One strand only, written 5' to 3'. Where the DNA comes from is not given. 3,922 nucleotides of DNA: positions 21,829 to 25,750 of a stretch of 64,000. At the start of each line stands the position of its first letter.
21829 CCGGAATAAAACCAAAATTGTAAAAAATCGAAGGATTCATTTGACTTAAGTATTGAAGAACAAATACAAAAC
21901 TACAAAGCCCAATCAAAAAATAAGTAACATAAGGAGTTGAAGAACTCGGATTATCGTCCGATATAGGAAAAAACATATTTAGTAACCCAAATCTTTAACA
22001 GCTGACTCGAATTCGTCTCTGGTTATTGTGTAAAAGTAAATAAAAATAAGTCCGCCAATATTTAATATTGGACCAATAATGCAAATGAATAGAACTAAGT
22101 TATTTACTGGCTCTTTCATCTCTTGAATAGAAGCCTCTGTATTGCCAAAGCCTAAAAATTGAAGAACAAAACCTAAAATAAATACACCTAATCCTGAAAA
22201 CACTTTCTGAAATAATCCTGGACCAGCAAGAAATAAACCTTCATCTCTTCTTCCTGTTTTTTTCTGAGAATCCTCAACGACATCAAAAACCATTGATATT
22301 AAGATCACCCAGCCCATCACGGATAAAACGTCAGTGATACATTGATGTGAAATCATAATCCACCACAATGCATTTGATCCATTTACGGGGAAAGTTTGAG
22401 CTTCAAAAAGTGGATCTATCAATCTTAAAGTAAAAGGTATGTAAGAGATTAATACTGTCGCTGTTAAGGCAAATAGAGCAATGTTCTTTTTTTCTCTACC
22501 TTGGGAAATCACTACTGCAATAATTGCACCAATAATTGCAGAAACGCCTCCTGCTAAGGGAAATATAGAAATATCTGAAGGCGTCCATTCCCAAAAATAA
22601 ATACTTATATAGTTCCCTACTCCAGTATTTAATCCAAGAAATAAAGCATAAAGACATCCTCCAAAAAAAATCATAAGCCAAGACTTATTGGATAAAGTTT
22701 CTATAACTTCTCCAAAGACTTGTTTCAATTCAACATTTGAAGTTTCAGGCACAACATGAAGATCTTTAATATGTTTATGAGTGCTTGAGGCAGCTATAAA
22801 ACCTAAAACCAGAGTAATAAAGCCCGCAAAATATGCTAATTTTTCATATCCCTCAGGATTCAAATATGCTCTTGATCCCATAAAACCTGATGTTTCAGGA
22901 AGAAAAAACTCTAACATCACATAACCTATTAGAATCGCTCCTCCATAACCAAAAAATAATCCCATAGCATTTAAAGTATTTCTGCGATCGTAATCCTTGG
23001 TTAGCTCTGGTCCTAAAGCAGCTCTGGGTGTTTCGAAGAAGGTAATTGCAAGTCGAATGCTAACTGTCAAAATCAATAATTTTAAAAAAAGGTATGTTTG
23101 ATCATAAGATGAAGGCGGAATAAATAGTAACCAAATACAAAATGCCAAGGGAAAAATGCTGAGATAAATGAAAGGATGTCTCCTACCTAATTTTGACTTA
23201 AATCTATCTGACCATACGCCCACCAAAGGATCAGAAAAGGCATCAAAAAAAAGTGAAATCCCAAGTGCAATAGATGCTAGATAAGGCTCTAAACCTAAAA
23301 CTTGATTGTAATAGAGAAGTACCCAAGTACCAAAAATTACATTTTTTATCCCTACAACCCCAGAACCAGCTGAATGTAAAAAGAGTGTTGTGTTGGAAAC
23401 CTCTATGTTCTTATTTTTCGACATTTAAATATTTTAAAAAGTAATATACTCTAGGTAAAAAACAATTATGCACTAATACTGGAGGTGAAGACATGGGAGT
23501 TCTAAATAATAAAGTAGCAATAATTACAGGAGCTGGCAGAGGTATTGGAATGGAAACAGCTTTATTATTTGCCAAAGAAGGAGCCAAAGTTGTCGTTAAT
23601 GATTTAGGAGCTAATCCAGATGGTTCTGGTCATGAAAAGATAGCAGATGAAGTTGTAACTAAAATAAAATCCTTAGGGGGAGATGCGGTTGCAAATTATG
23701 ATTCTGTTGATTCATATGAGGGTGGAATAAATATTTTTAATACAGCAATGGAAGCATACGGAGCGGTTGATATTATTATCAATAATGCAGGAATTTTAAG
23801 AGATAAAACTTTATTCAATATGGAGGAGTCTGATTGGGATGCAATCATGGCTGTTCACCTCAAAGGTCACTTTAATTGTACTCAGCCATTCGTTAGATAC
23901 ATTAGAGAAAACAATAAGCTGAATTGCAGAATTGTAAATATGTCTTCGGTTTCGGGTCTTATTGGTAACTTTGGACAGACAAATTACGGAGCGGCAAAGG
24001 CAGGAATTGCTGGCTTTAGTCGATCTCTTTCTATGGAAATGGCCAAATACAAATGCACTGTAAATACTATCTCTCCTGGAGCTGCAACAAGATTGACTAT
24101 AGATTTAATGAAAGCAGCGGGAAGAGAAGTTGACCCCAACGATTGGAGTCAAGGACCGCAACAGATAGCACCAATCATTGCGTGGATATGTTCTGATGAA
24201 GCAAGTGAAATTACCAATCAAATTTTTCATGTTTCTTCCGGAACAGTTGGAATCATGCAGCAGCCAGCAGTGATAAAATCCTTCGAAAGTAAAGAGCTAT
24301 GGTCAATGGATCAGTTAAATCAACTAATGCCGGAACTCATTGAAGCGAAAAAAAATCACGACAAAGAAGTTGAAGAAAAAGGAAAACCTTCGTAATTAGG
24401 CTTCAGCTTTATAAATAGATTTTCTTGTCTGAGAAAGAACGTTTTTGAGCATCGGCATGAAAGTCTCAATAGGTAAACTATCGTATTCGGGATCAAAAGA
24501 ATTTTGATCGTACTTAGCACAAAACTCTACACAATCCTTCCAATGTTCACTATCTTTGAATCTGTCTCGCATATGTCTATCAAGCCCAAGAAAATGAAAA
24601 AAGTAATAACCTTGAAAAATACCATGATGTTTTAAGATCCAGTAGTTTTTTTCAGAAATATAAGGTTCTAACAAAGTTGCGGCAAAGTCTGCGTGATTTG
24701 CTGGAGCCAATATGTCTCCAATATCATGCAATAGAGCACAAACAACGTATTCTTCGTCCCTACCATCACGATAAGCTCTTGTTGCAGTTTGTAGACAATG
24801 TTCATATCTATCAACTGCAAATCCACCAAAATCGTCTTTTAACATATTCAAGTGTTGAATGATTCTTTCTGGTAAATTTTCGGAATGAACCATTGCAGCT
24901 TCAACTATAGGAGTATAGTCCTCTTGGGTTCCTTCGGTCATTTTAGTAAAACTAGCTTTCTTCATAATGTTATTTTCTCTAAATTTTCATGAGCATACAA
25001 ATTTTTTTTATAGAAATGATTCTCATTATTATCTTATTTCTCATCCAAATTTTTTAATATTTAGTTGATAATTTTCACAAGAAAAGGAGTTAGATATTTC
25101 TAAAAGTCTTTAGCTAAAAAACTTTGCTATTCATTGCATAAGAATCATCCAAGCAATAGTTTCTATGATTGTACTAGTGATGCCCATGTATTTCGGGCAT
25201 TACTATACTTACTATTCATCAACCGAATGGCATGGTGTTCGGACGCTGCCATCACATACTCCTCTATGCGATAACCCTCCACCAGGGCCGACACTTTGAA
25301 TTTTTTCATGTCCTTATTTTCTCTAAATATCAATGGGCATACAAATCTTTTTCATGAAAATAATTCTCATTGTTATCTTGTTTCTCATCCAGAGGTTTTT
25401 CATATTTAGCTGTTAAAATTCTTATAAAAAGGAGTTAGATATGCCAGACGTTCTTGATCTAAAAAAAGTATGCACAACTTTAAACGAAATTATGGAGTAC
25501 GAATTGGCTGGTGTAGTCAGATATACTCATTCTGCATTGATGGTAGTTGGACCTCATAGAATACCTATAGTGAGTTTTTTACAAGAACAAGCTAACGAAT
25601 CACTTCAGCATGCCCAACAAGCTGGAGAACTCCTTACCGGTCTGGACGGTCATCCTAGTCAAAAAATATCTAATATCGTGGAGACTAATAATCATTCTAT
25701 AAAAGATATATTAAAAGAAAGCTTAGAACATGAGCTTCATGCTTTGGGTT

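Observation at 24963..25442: Duplicated ~135-nt bidirectional promoter module with Fur-box-like palindromes in the longest spacer of the window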

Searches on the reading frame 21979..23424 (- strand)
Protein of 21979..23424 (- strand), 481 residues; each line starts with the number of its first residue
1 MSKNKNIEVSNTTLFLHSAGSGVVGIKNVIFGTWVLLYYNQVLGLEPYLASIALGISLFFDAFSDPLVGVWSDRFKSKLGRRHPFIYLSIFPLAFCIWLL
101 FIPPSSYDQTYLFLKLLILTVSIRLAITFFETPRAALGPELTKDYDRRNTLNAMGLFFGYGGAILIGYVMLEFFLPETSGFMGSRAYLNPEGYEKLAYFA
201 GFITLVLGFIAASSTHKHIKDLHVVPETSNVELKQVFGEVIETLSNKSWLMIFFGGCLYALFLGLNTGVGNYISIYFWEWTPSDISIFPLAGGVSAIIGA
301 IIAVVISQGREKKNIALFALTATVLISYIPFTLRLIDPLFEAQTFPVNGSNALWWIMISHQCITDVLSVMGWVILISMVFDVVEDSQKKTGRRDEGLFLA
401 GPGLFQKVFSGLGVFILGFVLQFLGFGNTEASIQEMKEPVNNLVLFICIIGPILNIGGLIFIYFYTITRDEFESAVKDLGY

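Call 8: search_protein_families(library=pfam, proteins=[window:21979-23424:-], max_evalue=0.01)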
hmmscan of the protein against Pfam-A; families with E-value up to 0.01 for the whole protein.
window:21979-23424:- (481 aa): 2 families
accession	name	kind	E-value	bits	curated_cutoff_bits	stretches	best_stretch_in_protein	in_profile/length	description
PF13347.12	MFS_2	-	5e-71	239.9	27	1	18-469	3-427/427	MFS/sugar transport protein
PF07690.21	MFS_1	-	4.6e-08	32.8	33.4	1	27-386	11-322/347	Major Facilitator Superfamily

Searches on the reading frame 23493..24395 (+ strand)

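Call 8: search_protein_families(library=pfam, proteins=[window:23493-24395:+], max_evalue=0.01)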
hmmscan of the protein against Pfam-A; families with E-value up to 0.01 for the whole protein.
window:23493-24395:+ (300 aa): 3 families
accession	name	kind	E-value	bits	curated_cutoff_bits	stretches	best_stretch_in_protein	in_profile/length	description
PF00106.31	adh_short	-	1.3e-43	149.2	26.6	1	7-197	1-181/195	short chain dehydrogenase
PF13561.12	adh_short_C2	-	1.1e-40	140.1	27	1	13-250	1-234/236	Enoyl-(Acyl carrier protein) reductase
PF08659.16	KR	-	2.3e-15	57.4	22.6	1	10-178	4-162/180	KR domain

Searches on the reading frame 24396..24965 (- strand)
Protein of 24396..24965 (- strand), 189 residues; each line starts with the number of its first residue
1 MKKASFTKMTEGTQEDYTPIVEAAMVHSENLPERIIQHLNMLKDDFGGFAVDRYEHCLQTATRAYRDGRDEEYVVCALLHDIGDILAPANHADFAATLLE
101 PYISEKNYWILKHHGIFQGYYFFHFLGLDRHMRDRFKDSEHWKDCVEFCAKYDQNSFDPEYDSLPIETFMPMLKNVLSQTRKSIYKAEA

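Call 8: search_protein_families(library=pfam, proteins=[window:24396-24965:-], max_evalue=0.01)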
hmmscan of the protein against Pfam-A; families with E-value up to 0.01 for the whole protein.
window:24396-24965:- (189 aa): 1 family
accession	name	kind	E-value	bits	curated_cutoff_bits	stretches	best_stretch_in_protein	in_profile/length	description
PF01966.28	HD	-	2.7e-07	31.3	22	1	53-124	1-93/116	HD domain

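Call 59: search_protein_families(library=ncbifam, proteins=[window:24396-24965:-], max_evalue=0.001)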
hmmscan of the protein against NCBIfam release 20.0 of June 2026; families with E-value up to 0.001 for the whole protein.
window:24396-24965:- (189 aa): 4 families
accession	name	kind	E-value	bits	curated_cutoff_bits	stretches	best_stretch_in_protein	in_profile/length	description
TIGR03276.1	Phn-HD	hypoth_equivalog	2.7e-09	36.8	214.6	1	44-93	17-66/179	phosphonate degradation HD-domain oxygenase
NF049941.1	HyMthAminphonOxyTmpB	equivalog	2.3e-07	30.7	300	1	44-85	21-62/188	(R)-1-hydroxy-2-trimethylaminoethylphosphonate oxygenase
NF052439.1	HMPDioxPhnZ1GIM8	equivalog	3.3e-05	23.5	300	1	37-89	28-80/199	hydroxymethylphosphonate dioxygenase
TIGR00277.1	HDIG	domain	0.00096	19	27.6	0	54-152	6-68/84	HDIG domain-containing metalloprotein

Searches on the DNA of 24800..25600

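Call 7: search_rna_families(source=window, start=24800, end=25600, threshold=evalue, max_evalue=10)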
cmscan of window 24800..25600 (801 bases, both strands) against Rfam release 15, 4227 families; matches with E-value up to 10: 4.
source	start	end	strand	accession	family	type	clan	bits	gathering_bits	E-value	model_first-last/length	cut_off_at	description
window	25346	25443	+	RF02393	sau-59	Gene; sRNA;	-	18.8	80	9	1-128/128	no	Staphylococcus sRNA sau-59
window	25340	25400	+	RF02701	PsrR1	Gene; sRNA;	-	17.8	42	1.4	1-79/79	no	Photosynthesis regulatory RNA1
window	25302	25374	-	RF02098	DGCR5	Gene; lncRNA;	-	15.9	50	3.6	1-49/49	no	DiGeorge syndrome critical region gene 5 conserved region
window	24802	24895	-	RF01012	mir-628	Gene; miRNA;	-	15.6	75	3.4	1-77/77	no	mir-628 microRNA precursor family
